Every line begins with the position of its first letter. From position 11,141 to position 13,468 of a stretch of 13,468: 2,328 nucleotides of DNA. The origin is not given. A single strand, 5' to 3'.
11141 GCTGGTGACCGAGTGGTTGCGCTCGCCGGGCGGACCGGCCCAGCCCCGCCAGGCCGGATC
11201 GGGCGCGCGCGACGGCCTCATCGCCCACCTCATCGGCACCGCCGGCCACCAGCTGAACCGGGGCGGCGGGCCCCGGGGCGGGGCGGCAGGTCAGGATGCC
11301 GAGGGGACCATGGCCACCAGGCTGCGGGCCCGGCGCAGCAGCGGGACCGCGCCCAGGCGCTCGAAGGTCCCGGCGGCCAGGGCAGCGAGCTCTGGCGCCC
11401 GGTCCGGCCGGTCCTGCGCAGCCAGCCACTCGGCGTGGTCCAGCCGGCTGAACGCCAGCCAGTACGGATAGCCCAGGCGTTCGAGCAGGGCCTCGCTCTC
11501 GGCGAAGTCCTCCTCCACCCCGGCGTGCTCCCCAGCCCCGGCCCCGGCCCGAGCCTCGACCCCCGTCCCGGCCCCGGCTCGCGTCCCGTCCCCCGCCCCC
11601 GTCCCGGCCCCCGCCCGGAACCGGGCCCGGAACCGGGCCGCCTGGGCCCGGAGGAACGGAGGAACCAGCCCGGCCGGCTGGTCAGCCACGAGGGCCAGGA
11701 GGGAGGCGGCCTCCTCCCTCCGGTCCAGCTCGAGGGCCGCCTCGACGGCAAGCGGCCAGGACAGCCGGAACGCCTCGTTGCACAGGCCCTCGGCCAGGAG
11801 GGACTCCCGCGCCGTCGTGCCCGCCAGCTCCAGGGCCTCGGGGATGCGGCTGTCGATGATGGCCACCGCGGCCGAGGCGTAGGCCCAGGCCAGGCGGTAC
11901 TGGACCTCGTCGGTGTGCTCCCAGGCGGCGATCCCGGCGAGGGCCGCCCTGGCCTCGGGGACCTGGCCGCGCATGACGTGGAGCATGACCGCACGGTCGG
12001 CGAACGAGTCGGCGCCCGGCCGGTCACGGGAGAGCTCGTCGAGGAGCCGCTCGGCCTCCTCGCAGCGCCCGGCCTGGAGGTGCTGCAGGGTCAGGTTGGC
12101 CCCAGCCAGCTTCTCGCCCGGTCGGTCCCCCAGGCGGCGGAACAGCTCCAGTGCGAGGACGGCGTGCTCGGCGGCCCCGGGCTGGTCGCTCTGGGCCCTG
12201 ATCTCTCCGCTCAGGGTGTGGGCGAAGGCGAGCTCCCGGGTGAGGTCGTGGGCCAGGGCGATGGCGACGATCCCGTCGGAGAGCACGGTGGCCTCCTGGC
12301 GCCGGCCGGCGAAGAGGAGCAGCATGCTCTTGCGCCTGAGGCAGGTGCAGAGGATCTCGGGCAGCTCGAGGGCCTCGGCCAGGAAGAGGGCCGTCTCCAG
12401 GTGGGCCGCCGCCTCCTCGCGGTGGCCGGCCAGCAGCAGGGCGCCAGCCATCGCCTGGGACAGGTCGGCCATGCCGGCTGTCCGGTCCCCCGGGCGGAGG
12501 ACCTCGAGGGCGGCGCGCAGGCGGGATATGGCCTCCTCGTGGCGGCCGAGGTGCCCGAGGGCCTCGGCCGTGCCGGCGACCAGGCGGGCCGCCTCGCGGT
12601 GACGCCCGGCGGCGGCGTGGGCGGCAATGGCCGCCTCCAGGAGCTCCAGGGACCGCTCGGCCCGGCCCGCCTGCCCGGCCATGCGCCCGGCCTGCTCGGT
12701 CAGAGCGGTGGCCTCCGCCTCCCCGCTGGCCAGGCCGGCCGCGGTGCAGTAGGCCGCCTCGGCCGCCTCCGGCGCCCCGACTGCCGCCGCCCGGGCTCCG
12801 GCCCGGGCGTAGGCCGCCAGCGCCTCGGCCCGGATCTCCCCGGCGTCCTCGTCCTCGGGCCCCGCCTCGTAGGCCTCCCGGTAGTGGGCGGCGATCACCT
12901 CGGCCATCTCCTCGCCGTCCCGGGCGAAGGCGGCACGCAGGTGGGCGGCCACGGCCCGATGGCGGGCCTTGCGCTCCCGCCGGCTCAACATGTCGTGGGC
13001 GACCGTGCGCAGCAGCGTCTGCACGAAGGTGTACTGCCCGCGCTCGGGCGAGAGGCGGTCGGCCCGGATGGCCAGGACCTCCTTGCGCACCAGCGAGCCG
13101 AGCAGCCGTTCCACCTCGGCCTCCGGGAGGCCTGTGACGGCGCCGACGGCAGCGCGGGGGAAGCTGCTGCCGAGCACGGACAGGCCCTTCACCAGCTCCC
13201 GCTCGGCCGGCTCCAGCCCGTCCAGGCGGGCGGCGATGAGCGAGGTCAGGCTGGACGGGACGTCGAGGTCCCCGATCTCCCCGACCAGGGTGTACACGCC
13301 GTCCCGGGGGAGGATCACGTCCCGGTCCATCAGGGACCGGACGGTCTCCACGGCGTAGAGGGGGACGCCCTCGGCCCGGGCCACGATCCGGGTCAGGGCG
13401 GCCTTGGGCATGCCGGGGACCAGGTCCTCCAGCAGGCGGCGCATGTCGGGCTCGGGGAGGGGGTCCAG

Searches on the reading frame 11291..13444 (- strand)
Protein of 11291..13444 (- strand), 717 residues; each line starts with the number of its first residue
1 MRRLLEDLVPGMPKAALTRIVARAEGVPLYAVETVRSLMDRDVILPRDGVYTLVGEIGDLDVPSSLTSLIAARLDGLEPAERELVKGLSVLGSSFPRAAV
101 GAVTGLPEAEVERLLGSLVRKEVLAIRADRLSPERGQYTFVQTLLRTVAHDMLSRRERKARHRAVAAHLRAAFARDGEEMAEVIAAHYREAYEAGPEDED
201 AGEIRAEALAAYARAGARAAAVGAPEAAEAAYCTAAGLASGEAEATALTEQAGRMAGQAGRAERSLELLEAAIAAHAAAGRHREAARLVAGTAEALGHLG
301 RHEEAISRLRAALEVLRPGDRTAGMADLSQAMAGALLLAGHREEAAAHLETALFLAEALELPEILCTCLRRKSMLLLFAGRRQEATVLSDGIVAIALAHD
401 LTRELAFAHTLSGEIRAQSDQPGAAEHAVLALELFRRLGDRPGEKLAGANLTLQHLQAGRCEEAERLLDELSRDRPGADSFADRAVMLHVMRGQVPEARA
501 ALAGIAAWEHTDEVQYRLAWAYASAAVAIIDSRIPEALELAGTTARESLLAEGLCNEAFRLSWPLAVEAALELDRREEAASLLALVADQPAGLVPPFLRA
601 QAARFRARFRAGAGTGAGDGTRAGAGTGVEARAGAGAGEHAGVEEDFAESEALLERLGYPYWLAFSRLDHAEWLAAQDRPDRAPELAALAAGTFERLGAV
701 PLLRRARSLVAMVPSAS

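Call 5: search_protein_families(library=pfam, proteins=[window:11291-13444:-], max_evalue=0.1)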
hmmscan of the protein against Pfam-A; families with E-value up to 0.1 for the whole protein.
window:11291-13444:- (717 aa): 3 families
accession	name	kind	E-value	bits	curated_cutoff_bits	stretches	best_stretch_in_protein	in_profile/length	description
PF13424.12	TPR_12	-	1.6e-05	25.4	30.1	2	293-353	10-72/77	Tetratricopeptide repeat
PF14559.12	TPR_19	-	0.0018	19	25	1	456-516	2-61/68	Tetratricopeptide repeat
PF13432.12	TPR_16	-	0.039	14.9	32.7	1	455-505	7-57/65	Tetratricopeptide repeat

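Call 6: search_protein_families(library=ncbifam, proteins=[window:11291-13444:-], max_evalue=0.1)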
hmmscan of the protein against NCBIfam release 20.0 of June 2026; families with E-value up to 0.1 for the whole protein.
window:11291-13444:- (717 aa): 1 family
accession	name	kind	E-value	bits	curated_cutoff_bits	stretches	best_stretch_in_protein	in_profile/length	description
TIGR03903.1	TOMM_kin_cyc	equivalog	1.3e-20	72.9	705.75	1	11-193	710-886/1267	TOMM system kinase/cyclase fusion protein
